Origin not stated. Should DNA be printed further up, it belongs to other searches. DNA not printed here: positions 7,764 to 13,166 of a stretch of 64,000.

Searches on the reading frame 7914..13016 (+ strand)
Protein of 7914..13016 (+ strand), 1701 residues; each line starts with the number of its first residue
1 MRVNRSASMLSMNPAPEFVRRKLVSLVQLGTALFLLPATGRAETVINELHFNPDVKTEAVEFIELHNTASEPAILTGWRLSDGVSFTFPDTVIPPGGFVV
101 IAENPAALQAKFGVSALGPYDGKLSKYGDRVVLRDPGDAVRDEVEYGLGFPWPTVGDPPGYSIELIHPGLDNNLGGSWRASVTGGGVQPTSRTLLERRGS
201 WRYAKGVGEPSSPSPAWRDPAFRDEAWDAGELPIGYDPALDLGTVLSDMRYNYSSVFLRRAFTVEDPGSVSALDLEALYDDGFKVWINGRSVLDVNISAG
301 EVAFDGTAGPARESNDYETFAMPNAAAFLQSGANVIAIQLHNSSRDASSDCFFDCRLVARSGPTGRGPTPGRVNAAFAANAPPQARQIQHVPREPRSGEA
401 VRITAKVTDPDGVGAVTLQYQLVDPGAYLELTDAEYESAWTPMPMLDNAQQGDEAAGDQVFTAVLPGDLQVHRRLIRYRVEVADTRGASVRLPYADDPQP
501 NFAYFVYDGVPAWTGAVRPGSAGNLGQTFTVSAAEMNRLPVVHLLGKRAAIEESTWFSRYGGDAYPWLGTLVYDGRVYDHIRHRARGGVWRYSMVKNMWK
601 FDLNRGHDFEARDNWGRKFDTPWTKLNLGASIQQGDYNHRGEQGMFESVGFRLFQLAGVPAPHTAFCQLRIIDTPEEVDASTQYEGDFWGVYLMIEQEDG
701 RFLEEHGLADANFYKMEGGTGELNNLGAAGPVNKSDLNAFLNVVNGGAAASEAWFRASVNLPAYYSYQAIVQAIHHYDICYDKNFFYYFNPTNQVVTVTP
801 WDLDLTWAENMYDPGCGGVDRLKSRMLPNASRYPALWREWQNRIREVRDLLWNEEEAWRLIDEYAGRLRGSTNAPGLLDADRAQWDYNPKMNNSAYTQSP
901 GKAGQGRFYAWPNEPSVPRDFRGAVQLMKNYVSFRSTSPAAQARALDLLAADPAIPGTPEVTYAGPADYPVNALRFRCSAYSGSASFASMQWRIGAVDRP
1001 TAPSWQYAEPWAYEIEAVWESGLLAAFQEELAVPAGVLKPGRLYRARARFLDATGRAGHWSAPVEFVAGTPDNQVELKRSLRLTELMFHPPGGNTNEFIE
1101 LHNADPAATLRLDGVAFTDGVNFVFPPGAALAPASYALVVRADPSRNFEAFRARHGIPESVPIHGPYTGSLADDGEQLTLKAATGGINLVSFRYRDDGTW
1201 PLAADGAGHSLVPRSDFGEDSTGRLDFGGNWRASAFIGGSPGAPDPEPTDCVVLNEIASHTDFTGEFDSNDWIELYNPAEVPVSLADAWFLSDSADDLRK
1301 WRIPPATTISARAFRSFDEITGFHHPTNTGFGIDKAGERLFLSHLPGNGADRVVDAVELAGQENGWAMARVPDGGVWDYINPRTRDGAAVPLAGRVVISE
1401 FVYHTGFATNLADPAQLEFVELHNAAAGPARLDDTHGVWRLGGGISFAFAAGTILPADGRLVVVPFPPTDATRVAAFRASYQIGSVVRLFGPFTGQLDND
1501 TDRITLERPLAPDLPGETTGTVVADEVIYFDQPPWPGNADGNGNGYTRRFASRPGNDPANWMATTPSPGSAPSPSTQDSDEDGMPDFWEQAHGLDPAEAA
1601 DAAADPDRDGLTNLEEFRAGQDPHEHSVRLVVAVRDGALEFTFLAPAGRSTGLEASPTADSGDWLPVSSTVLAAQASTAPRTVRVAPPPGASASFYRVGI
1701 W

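Call 67: search_protein_families(library=pfam, proteins=[window:7914-13016:+], max_evalue=0.0001)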
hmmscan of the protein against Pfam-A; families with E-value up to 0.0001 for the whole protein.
window:7914-13016:+ (1701 aa): 2 families
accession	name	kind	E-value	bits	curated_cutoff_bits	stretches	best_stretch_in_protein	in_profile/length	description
PF00932.25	LTD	-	3.9e-38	130.6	34.3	2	40-147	4-108/109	Lamin Tail Domain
PF08757.17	CotH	-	1.3e-18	68.1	23.8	1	645-870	49-286/322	CotH kinase protein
